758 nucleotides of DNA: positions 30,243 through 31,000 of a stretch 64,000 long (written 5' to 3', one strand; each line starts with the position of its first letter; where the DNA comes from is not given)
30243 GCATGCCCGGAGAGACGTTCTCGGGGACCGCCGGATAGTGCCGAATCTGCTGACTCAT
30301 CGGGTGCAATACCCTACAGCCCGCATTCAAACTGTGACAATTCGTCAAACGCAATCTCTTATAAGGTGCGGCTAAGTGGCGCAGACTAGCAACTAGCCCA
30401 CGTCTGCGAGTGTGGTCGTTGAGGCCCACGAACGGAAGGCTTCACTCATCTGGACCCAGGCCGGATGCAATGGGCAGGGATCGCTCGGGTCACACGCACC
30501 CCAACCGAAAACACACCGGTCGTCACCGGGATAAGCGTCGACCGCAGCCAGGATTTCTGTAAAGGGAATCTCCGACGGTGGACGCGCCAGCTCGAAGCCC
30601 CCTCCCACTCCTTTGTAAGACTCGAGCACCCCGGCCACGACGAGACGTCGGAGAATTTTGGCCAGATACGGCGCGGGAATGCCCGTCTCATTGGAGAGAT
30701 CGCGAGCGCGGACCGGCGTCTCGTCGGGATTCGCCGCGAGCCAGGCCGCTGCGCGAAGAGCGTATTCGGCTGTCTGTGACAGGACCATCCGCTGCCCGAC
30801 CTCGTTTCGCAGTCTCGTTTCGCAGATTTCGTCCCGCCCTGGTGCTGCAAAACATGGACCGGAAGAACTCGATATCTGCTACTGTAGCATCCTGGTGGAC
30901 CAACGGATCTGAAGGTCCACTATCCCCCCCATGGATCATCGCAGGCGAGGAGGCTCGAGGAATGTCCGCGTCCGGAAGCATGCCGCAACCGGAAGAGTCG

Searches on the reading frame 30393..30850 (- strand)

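Call 5: search_protein_families(library=pfam, proteins=[window:30446-30850:-, window:30393-30788:-])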
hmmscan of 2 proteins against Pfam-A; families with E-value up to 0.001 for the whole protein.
window:30446-30850:- (134 aa): 0 families

window:30393-30788:- (131 aa): 2 families
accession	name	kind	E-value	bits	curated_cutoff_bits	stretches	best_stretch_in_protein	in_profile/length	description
PF02082.26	Rrf2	-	4.1e-28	98.6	30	1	3-130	1-129/132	Iron-dependent Transcriptional regulator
PF12802.13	MarR_2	-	0.00021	21.8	27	1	11-56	8-51/61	MarR family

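Call 7: search_protein_families(library=ncbifam, proteins=[window:30393-30788:-])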
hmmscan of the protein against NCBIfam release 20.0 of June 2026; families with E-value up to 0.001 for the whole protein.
window:30393-30788:- (131 aa): 7 families
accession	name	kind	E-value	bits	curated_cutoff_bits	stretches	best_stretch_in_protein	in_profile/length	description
TIGR00738.1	rrf2_super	superfamily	8e-32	109.9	73.3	1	1-130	1-130/132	Rrf2 family transcriptional regulator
TIGR02010.1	IscR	equivalog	1e-16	61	207.55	1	1-129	1-128/135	Fe-S cluster assembly transcriptional regulator IscR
NF008110.0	PRK10857.1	equivalog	9.4e-16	58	275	1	1-129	1-128/164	Fe-S cluster assembly transcriptional regulator IscR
TIGR02944.1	suf_reg_Xantho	equivalog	2e-15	57.3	110.65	1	3-130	4-130/130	SUF system Fe-S cluster assembly regulator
NF008886.0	PRK11920.1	equivalog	1.5e-09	37.7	193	1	1-112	1-112/153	iron-responsive transcriptional regulator RirA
NF047409.1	Cys_reg_CymR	equivalog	2e-08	34.5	195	1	1-129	1-122/139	cysteine metabolism transcriptional regulator CymR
NF008240.0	PRK11014.1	equivalog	5.1e-07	29.8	182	1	2-86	2-86/141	nitric oxide-sensing transcriptional repressor NsrR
